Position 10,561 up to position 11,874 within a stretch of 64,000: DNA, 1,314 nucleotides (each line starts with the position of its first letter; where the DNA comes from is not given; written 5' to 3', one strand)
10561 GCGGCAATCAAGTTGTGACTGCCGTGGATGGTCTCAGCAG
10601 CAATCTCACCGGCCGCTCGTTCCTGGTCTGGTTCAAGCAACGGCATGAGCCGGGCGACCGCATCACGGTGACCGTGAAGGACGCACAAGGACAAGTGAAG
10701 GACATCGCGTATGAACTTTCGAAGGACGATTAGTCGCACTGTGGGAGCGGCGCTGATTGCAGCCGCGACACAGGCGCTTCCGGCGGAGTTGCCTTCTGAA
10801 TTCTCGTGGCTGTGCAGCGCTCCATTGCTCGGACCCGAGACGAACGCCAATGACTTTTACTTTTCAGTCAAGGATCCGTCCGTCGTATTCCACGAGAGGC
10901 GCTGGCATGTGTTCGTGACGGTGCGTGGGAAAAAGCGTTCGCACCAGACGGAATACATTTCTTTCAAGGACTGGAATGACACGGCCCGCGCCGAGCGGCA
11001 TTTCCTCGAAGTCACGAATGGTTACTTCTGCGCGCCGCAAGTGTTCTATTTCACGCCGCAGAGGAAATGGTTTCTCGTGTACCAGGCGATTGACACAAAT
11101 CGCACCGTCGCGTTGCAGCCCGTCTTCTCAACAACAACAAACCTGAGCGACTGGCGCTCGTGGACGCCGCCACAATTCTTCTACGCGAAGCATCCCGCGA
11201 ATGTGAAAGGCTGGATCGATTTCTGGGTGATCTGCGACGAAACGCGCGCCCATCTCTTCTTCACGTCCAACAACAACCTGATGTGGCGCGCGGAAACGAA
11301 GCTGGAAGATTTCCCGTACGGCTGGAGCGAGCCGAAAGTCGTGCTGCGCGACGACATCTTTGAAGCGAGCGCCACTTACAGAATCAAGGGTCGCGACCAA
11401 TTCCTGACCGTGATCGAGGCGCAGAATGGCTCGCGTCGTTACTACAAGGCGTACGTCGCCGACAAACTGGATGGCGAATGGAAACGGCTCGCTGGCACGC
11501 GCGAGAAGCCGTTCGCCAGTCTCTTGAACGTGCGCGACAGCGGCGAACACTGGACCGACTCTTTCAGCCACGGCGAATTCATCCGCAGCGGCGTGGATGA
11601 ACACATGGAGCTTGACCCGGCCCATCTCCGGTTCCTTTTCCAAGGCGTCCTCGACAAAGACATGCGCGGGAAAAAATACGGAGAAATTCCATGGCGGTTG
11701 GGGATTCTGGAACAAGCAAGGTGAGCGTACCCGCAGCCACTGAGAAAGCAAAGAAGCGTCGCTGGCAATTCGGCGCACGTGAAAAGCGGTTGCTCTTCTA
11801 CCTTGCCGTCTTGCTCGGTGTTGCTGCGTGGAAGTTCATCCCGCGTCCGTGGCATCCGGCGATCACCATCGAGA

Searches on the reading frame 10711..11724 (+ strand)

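Call 85: search_protein_families(library=pfam, max_evalue=0.00001, proteins=[window:10711-11724:+])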
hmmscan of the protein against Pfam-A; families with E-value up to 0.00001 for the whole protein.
window:10711-11724:+ (337 aa): 1 family
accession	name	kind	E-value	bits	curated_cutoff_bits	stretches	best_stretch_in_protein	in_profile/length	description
PF03664.19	Glyco_hydro_62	-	6.3e-39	134.4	22.1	1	26-304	2-271/272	Glycosyl hydrolase family 62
